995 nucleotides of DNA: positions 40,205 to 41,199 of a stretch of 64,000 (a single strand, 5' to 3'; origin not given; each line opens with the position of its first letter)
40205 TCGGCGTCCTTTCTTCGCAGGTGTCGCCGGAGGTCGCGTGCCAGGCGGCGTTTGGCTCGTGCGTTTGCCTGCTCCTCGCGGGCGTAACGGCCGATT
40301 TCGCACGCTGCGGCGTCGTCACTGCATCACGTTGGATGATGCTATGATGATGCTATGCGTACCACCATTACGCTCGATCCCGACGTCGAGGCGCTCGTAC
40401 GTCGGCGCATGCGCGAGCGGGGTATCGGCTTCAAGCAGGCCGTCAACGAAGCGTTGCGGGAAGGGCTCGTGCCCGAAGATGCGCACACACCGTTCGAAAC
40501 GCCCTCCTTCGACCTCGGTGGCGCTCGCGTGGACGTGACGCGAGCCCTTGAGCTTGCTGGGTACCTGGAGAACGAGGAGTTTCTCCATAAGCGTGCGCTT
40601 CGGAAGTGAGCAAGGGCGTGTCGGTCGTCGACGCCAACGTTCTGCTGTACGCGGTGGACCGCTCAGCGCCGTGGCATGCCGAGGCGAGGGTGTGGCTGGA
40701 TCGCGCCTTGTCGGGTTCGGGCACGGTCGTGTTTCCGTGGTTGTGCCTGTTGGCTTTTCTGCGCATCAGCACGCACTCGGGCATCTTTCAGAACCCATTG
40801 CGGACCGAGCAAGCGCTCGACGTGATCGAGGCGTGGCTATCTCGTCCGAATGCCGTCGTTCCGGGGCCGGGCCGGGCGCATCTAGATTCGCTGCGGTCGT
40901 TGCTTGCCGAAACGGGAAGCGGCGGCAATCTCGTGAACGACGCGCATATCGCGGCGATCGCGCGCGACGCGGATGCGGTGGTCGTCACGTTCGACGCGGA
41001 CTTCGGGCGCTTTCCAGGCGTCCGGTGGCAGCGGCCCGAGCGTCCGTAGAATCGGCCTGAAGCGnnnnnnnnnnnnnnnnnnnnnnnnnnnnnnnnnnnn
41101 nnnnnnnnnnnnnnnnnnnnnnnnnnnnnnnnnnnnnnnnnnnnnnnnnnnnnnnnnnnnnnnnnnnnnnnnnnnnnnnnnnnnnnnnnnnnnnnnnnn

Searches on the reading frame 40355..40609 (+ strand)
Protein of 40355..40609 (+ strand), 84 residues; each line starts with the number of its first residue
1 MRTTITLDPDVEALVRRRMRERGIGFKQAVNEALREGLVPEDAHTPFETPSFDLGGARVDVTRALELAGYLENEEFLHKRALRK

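Call 3: search_protein_families(library=pfam, proteins=[window:40355-40609:+], max_evalue=0.1)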
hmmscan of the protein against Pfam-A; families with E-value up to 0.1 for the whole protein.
window:40355-40609:+ (84 aa): 3 families
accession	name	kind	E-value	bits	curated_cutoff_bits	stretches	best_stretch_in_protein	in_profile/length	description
PF07704.17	PSK_trans_fac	-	0.029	15.7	28.3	1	8-40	7-39/82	Rv0623-like transcription factor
PF14384.12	BrnA_antitoxin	-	0.051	14.4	26.1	1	2-36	36-66/68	BrnA antitoxin of type II toxin-antitoxin system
PF09957.15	VapB_antitoxin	-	0.056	13.8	23.4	1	1-36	1-34/47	Bacterial antitoxin of type II TA system, VapB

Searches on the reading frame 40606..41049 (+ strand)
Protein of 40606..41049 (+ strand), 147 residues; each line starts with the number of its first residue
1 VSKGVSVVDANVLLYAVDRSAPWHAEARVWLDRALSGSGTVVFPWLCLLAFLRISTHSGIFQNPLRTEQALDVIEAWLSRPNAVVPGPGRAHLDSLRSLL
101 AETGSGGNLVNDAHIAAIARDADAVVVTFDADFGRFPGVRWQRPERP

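Call 3: search_protein_families(library=pfam, proteins=[window:40606-41049:+], max_evalue=0.1)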
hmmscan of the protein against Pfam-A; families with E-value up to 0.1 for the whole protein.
window:40606-41049:+ (147 aa): 3 families
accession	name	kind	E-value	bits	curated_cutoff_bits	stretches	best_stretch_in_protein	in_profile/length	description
PF01850.27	PIN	-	1.7e-11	45.2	23.6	1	7-137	2-118/120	PIN domain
PF18480.7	DUF5615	-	7.6e-05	23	23.8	1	110-136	35-61/110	Domain of unknown function (DUF5615)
PF13061.11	DUF3923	-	0.044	14.3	25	1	34-71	6-43/65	Protein of unknown function (DUF3923)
